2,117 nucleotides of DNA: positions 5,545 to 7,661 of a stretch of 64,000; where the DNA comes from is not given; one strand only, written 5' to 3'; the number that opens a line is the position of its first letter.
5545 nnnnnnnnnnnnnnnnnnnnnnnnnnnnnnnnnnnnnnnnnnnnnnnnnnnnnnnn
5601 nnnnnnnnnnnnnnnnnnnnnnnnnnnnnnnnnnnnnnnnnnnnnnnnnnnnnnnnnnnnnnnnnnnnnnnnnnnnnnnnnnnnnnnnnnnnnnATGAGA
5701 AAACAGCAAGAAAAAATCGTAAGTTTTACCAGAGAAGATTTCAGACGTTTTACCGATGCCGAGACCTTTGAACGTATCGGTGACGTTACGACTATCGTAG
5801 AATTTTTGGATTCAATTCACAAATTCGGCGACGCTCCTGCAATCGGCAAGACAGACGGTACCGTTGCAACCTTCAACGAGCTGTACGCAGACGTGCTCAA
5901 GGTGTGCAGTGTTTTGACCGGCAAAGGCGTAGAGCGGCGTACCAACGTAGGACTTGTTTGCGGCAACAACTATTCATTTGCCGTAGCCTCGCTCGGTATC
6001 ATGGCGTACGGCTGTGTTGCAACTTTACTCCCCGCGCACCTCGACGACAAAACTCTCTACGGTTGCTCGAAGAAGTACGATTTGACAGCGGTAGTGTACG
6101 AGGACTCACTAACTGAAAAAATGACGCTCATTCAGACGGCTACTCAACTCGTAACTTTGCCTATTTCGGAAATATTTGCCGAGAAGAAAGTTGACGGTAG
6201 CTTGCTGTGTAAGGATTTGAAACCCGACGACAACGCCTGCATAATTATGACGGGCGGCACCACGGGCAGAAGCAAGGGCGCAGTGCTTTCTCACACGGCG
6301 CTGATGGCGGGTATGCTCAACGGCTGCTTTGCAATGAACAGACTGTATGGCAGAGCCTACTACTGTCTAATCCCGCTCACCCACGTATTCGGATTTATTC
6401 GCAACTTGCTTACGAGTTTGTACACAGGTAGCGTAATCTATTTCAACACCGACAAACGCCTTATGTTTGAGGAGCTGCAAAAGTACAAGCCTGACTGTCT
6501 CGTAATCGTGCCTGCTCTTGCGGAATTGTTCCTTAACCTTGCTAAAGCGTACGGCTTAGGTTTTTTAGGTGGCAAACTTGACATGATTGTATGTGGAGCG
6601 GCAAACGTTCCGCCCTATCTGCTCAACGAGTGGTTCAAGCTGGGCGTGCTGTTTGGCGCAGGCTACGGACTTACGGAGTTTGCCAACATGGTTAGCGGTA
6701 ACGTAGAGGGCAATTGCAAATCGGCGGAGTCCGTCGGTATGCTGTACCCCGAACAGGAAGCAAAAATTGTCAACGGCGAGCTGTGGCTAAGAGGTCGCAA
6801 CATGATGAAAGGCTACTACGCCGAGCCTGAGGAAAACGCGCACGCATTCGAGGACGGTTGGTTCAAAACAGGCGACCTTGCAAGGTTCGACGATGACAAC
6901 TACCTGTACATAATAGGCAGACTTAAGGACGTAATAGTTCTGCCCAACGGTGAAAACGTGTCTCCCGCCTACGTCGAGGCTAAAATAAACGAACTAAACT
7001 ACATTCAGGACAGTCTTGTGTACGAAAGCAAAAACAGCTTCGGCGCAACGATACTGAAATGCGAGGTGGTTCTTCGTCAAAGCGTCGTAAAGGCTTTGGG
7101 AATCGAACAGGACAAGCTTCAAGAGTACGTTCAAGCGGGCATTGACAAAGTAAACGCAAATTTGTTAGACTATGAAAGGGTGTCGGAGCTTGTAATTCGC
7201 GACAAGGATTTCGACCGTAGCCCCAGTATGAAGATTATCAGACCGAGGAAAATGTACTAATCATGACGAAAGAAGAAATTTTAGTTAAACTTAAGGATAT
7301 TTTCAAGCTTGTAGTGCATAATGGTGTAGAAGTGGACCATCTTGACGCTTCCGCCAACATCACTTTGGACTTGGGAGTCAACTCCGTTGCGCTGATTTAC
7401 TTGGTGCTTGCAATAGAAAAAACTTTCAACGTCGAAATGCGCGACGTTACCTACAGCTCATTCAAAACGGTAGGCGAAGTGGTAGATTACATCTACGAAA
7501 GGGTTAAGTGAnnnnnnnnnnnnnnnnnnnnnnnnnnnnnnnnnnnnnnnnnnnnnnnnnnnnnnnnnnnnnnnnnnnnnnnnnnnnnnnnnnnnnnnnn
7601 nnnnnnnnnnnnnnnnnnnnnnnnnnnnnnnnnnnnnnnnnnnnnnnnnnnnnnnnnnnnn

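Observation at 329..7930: Tightly coupled 7-gene lipid operon: two acyl-activating enzymes with carriers, an MFSD2/GPH-like transporter, two PlsC acyltransferases and an LRAT-like enzyme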

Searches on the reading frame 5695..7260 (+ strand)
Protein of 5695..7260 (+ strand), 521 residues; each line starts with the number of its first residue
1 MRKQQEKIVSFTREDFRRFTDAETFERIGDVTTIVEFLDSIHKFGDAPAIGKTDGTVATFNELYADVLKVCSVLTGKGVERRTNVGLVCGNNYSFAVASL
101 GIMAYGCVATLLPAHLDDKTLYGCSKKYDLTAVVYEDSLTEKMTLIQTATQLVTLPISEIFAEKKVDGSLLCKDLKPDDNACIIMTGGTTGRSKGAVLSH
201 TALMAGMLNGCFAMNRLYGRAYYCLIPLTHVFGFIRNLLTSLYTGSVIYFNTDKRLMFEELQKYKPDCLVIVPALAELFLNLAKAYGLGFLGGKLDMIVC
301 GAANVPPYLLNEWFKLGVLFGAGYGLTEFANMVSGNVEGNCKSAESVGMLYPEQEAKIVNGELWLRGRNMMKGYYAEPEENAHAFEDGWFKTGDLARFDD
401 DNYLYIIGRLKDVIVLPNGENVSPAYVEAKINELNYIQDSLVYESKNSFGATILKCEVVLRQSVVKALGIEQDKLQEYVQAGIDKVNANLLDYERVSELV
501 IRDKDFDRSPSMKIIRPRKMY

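Call 3: search_protein_families(library=pfam, proteins=[window:5695-7260:+], max_evalue=0.01)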
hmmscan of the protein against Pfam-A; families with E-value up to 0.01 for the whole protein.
window:5695-7260:+ (521 aa): 2 families
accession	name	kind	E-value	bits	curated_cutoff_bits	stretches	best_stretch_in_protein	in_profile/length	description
PF00501.34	AMP-binding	-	5.2e-54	184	29.9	1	40-375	4-384/384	AMP-binding enzyme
PF23562.2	AMP-binding_C_3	-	2e-06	28.7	20.8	1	412-517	2-106/124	AMP-binding enzyme C-terminal domain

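Call 5: search_protein_families(library=ncbifam, proteins=[window:5695-7260:+], max_evalue=0.001)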
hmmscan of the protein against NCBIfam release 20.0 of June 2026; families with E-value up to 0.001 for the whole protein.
window:5695-7260:+ (521 aa): 99 families (the best 25 are shown)
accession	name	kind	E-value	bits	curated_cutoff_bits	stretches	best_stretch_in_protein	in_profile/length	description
NF004837.0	PRK06187.1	subfamily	1.5e-51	175.3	476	1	43-446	20-457/531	long-chain-fatty-acid--CoA ligase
NF004114.0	PRK05605.1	equivalog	7.8e-50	169.8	766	1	156-481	197-535/575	long-chain-fatty-acid--CoA ligase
NF052269.1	Staph_lig_FadD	equivalog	4.1e-46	157.3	650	1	51-480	21-458/499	long-chain-fatty-acid--CoA ligase FadD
TIGR01923.1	menE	equivalog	7.9e-46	156.8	330.15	1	59-485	1-416/442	o-succinylbenzoate--CoA ligase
NF005714.0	PRK07529.1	subfamily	3.3e-42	144.7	632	1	148-434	188-498/640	acyl-CoA synthetase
NF005307.0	PRK06839.1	equivalog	7.9e-42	143.5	748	1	56-465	26-447/496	o-succinylbenzoate--CoA ligase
NF005801.1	PRK07656.1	equivalog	5.8e-40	137.4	657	1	34-442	3-434/500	FadD3 family acyl-CoA ligase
NF004511.1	PRK05852.1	equivalog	1e-37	130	650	1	47-464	15-457/505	FadD7 family fatty acid--CoA ligase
NF002966.0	PRK03640.1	equivalog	6.3e-37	127.3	556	1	54-452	24-423/483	o-succinylbenzoate--CoA ligase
NF006523.0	PRK08974.1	equivalog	9.2e-37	126.4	884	1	174-464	202-507/561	long-chain-fatty-acid--CoA ligase FadD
NF006539.0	PRK09029.1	equivalog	7.1e-35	120.7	494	1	49-452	21-395/458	o-succinylbenzoate--CoA ligase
NF005702.0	PRK07514.1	subfamily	1.9e-34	118.9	558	1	43-454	15-444/506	malonyl-CoA synthase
NF038343.1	ligase_FadD11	exception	5.5e-34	117.5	950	2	293-433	327-468/585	fatty acid--CoA ligase FadD11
NF006181.0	PRK08314.1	subfamily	1.3e-33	116.1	705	1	174-467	200-508/563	long-chain-fatty-acid--CoA ligase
NF006182.0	PRK08316.1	subfamily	2.6e-33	115.3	663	1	40-449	20-455/523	fatty acyl-CoA synthetase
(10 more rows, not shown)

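Call 37: search_solved_structures(query=window:5695-7260:+, max_evalue=1e-20)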
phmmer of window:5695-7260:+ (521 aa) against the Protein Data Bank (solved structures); distinct sequences matched with E-value up to 1e-20: 16.
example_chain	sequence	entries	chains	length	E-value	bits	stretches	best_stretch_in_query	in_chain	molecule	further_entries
5ie0_A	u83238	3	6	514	1.8e-28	102.8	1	155-462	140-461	Oxalate--CoA ligase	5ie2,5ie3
8wev_A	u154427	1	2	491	6.2e-27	97.7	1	55-431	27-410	Feruloyl-CoA Synthetase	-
8weu_A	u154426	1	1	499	7.3e-27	97.5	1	55-431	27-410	Fatty-acyl-CoA synthase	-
7kyd_A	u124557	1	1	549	2.6e-25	92.4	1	37-466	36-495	Long-chain fatty-acyl-CoA synthetase CG6178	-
6qjz_A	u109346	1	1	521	4.7e-25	91.5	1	176-438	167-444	oxalyl CoA-synthetase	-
5bsw_A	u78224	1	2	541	6.7e-24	87.7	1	39-516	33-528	4-coumarate--CoA ligase 2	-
5bsm_A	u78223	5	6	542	7.8e-24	87.5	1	39-516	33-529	4-coumarate--CoA ligase 2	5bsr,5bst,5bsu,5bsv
5u95_A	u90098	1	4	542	1.4e-23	86.7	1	39-516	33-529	4-coumarate--CoA ligase 2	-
8r2r_A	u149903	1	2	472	1.8e-22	83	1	173-428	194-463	Probable fatty-acid-CoA ligase FadD5 (Fatty-acid-CoA synthetase) (Fatty-acid-CoA synthase)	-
4gxq_A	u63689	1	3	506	2.1e-22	82.8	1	174-463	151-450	Malonyl CoA synthetase, Benzoate-CoA ligase Chimeric protein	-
3a9u_A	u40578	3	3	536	2.2e-22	82.7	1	50-497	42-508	4-coumarate--CoA ligase | 4-coumarate:CoA ligase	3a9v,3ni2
8r2q_A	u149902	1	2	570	2.4e-22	82.6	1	174-428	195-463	Probable fatty-acid-CoA ligase FadD5 (Fatty-acid-CoA synthetase) (Fatty-acid-CoA synthase)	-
6k4c_A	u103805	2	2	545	4.1e-22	81.8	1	23-432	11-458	Ancestral luciferase AncLamp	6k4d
4gxr_A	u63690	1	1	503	4.4e-22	81.7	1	174-456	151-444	Malonyl CoA synthetase, Benzoate-CoA ligase Chimeric protein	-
4fuq_A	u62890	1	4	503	8.1e-22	80.9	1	174-451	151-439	Malonyl CoA synthetase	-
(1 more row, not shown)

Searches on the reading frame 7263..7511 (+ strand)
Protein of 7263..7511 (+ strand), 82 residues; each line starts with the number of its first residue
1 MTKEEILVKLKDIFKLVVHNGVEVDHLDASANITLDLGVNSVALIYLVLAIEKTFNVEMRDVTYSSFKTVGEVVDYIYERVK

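Call 3: search_protein_families(library=pfam, proteins=[window:7263-7511:+], max_evalue=0.01)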
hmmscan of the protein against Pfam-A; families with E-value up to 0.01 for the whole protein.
window:7263-7511:+ (82 aa): 2 families
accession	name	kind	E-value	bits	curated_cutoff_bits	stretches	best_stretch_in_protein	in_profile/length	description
PF00550.31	PP-binding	-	9.6e-10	39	20.8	1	21-77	12-67/67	Phosphopantetheine attachment site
PF24911.1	YfjL_C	-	0.0081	17.2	28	0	1-62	59-116/117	YfjL-like C-terminal domain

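Call 5: search_protein_families(library=ncbifam, proteins=[window:7263-7511:+], max_evalue=0.001)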
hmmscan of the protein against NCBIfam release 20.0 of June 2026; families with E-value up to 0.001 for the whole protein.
window:7263-7511:+ (82 aa): 14 families
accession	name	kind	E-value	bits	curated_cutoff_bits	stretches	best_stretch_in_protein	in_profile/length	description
NF002148.0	PRK00982.1-2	subfamily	1e-11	44.5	71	1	9-80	8-77/79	acyl carrier protein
NF002150.0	PRK00982.1-4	subfamily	1.1e-11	44.9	66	1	1-80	1-78/80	acyl carrier protein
NF009104.0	PRK12449.1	equivalog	2.1e-11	43.6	70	1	1-81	1-79/80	acyl carrier protein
NF002151.0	PRK00982.1-5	equivalog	4.5e-11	42.7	92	1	8-81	6-77/78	acyl carrier protein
TIGR00517.1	acyl_carrier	equivalog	4.6e-10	39.2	70.45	1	19-80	15-76/77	acyl carrier protein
NF002147.0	PRK00982.1-1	equivalog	5.7e-10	38.9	84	1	1-79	3-79/83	acyl carrier protein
NF002149.0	PRK00982.1-3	equivalog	3.1e-08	33.4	106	1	17-80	12-76/78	acyl carrier protein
NF040636.1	AcpM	exception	1.4e-07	31.4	146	1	2-78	2-76/93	meromycolate extension acyl carrier protein AcpM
NF005480.0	PRK07081.1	equivalog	3.7e-07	30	72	1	9-73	4-69/83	acyl carrier protein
NF005798.0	PRK07639.1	equivalog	2e-06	28.1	100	1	1-80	1-81/91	petrobactin biosynthesis protein AsbD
NF058660.1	cispen_ACP_AmcB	equivalog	1.7e-05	24.9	80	1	9-79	5-77/80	cispentacin biosynthesis acyl carrier protein AmcB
NF003757.0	PRK05350.1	equivalog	0.0002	21.4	65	1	1-81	2-80/83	acyl carrier protein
NF006031.0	PRK08172.1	equivalog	0.00052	20.6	76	1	21-75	18-72/82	acyl carrier protein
NF004533.0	PRK05883.1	equivalog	0.00071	19.4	72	1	21-76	37-92/100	acyl carrier protein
